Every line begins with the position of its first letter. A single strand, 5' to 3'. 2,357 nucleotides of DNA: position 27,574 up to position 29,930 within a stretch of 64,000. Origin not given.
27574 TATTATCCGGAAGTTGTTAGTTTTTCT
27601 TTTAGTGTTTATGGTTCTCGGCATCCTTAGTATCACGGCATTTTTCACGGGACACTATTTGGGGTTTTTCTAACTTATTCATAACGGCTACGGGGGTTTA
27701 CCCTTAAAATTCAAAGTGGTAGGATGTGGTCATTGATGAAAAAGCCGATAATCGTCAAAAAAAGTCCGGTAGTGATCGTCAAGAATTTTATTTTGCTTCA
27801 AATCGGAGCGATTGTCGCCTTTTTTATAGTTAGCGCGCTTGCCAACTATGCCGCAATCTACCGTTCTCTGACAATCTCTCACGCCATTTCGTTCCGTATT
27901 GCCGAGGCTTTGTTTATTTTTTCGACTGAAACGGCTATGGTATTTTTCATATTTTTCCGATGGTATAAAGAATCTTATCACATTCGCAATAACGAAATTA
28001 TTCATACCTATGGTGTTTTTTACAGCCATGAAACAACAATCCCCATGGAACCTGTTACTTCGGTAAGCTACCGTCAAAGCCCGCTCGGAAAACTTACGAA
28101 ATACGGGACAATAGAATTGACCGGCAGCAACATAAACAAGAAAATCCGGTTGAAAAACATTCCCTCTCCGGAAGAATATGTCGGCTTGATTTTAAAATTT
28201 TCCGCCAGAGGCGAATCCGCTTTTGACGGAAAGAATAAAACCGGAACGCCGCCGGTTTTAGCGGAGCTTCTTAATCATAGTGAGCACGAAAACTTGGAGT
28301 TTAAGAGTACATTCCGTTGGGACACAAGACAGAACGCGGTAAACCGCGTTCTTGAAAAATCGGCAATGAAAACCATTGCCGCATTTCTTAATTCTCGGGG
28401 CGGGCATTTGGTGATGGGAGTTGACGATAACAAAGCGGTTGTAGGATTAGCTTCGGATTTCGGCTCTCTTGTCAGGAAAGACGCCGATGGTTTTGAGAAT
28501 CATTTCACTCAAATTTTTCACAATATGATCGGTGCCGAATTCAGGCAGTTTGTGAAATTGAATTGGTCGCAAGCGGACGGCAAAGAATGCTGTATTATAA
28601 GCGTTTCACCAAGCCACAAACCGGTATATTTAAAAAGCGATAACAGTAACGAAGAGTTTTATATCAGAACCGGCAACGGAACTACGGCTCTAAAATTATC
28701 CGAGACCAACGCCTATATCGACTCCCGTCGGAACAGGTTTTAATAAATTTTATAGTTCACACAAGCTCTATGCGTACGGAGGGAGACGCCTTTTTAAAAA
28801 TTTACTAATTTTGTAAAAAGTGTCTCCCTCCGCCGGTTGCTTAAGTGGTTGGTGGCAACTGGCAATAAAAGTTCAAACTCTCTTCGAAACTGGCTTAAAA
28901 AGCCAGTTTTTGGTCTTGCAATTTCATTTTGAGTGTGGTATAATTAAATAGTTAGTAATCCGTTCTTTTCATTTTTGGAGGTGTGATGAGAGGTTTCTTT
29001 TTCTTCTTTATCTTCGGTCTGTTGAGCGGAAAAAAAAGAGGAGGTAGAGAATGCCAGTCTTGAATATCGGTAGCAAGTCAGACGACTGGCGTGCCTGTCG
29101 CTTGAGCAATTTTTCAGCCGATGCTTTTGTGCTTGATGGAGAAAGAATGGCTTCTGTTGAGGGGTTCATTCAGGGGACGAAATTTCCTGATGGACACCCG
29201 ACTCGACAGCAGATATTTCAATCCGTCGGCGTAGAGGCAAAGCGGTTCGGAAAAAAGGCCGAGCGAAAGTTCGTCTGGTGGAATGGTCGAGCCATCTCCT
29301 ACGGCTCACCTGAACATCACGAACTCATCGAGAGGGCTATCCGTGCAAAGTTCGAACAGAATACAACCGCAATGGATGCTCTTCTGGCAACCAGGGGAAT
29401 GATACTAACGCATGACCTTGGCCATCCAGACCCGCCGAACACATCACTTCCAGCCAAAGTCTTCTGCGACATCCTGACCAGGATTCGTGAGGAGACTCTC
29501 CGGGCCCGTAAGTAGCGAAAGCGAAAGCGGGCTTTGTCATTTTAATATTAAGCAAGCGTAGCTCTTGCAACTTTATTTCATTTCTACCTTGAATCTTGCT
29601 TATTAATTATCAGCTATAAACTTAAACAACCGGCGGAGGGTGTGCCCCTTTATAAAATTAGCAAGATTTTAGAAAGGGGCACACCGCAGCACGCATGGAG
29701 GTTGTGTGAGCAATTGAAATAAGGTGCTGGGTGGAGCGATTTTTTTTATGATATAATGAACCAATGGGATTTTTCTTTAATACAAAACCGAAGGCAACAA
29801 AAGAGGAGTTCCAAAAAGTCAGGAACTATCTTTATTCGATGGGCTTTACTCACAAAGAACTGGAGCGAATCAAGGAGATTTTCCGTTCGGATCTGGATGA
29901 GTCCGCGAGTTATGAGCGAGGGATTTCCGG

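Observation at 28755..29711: NADAR gene bracketed by inverted copies of a ~90-nt structured repeat: a MITE- or cassette-like mobile unit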

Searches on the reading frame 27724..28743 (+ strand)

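Call 17: search_protein_families(library=pfam, proteins=[window:27724-28743:+], max_evalue=0.01)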
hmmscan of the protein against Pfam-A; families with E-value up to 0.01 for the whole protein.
window:27724-28743:+ (339 aa): 2 families
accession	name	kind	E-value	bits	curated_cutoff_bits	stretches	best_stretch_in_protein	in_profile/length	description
PF04326.19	SLFN_AlbA_2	-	7.4e-18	65.6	25.3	1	187-323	1-117/118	Schlafen, AlbA_2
PF03703.20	bPH_2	-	1.4e-11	44.9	22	1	80-151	1-73/78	Bacterial PH domain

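Call 93: search_protein_families(library=padloc, max_evalue=0.001, proteins=[window:27724-28743:+])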
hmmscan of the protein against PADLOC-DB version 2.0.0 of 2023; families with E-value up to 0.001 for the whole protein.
window:27724-28743:+ (339 aa): 0 families

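Call 94: search_protein_families(library=ncbifam, max_evalue=0.001, proteins=[window:27724-28743:+])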
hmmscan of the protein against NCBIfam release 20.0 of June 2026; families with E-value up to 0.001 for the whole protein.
window:27724-28743:+ (339 aa): 0 families

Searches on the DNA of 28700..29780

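Call 14: search_rna_families(source=window, start=28700, end=29780, threshold=evalue, max_evalue=10, show_alignments=2)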
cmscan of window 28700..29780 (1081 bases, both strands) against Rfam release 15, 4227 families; matches with E-value up to 10: 6.
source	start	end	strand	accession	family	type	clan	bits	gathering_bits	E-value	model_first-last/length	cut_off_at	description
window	28759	28846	-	RF00639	mir-515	Gene; miRNA;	CL00096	18.3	68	1.7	1-87/87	no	mir-515 microRNA precursor family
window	28762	28843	-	RF03457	MIR173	Gene; miRNA;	-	17.1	70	2.8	1-102/102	no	MIR173 microRNA precursor family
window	28775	28834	-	RF03360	mir-3156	Gene; miRNA;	-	16.7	76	4.5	1-77/77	no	mir-3156 microRNA precursor family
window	29411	29435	-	RF04305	HCV_SL1412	Cis-reg;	-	15.4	38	2.3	1-48/48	no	Hepatitis C virus stem-loop SL1412 RNA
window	28995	29049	+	RF03872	MIR6426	Gene; miRNA;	-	15.3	96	9.8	1-84/84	no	MIR6426 microRNA precursor family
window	29638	29686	+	RF04209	MIR7533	Gene; miRNA;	-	13.4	230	8.4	1-249/249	no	MIR7533 microRNA precursor family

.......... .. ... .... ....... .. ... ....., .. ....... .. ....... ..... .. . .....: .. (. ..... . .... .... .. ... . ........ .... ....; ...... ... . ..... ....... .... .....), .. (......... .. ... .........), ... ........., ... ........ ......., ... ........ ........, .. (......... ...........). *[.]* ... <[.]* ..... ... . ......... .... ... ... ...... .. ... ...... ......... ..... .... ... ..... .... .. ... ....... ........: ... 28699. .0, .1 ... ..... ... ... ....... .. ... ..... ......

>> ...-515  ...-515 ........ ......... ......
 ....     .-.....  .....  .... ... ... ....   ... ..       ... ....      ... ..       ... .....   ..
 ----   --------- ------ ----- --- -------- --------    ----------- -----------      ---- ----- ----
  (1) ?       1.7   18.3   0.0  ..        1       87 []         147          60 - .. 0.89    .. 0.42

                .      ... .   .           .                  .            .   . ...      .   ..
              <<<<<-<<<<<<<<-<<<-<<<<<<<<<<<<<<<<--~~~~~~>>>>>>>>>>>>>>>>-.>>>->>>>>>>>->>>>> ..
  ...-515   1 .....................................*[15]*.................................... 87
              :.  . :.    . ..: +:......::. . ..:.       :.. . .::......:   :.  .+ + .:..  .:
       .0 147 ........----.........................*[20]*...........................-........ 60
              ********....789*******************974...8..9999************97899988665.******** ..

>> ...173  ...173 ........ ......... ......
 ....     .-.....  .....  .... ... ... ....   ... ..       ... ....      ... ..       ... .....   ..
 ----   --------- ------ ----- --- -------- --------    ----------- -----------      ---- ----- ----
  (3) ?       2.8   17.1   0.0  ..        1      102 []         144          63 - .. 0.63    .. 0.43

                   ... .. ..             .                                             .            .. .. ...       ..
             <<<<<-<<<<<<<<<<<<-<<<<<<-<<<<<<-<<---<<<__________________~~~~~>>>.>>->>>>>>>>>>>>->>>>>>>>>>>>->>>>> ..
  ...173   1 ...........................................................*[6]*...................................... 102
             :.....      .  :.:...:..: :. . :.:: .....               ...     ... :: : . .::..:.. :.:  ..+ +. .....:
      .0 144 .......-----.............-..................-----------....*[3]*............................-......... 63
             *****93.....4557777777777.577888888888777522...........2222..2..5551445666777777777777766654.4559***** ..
